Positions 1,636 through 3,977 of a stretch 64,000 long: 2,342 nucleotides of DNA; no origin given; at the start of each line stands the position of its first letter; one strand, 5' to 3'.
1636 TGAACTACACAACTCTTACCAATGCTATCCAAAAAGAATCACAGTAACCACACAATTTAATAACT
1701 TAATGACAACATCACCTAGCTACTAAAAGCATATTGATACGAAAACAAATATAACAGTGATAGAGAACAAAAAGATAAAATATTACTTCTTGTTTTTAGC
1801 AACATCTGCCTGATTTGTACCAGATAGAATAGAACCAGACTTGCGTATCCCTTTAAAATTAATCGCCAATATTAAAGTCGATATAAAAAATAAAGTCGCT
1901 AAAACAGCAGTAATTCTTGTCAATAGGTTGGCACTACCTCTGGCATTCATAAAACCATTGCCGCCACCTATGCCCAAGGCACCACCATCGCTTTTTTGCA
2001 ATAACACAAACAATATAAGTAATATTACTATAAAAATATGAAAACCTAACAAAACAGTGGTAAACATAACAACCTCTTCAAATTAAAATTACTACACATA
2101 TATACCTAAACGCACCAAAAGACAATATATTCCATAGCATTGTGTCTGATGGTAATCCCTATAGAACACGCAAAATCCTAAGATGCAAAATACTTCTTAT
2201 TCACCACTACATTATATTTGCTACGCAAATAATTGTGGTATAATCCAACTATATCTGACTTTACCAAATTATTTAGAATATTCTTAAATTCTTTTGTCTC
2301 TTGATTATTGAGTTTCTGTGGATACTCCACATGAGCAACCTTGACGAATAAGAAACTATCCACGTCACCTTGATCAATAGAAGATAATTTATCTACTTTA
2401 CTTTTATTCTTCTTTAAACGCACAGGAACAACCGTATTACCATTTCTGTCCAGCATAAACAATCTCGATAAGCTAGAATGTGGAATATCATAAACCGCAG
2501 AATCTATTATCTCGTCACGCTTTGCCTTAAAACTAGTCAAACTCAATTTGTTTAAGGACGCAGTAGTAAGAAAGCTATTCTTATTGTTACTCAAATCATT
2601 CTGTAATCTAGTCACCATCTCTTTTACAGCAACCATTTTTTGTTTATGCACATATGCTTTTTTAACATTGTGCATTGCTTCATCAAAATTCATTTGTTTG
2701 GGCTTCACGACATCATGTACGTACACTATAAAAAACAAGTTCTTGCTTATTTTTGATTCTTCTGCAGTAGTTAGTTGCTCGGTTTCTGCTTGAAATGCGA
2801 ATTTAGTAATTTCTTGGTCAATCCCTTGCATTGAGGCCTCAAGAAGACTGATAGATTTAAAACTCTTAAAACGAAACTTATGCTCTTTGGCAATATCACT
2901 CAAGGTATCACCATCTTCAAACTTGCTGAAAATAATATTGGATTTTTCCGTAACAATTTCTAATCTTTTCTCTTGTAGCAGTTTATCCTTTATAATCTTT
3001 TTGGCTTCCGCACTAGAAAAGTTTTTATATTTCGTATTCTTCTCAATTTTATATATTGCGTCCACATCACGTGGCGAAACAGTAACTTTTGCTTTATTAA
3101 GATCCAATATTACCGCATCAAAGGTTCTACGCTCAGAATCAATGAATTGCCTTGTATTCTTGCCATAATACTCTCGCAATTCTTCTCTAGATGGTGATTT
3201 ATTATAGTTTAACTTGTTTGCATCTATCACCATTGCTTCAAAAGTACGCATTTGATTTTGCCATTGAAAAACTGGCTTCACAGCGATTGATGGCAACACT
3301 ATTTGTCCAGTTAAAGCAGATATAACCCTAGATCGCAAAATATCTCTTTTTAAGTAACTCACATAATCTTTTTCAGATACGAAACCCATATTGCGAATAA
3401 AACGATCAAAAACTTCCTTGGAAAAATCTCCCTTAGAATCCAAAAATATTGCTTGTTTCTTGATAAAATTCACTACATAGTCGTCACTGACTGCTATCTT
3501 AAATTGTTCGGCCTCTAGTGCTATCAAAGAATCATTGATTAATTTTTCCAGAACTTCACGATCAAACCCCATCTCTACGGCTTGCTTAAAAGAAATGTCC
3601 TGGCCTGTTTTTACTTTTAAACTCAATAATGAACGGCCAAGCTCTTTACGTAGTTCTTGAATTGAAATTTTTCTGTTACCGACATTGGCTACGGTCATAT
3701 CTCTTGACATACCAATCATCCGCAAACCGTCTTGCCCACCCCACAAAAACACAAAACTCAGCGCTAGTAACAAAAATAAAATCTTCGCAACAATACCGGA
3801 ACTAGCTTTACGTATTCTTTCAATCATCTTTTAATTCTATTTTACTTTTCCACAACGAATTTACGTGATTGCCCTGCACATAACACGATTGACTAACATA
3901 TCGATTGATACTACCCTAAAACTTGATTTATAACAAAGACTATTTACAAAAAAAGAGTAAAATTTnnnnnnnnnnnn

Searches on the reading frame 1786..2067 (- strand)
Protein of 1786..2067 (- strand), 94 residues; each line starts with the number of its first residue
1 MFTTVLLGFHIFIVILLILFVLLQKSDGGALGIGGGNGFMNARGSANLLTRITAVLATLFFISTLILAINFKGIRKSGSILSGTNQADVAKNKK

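Call 15: search_protein_families(library=pfam, proteins=[window:1786-2067:-])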
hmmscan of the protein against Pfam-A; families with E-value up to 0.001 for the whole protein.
window:1786-2067:- (94 aa): 1 family
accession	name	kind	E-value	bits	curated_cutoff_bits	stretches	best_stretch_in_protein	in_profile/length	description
PF03840.19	SecG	-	3.5e-17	62.7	29.2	1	5-69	1-69/70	Preprotein translocase SecG subunit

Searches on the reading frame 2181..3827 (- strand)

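Call 15: search_protein_families(library=pfam, proteins=[window:2181-3827:-])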
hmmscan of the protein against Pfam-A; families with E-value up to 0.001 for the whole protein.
window:2181-3827:- (549 aa): 3 families
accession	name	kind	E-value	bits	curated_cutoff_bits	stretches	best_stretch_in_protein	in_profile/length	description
PF13624.11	SurA_N_3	-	1.1e-31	110.3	27.2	1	1-168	1-161/162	SurA-like N-terminal domain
PF13623.11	SurA_N_2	-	1.6e-20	73.9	28.5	1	2-144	1-145/145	SurA-like N-terminal domain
PF13145.12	Rotamase_2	-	0.00034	21.8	27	0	212-384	1-119/121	PPIC-type PPIASE domain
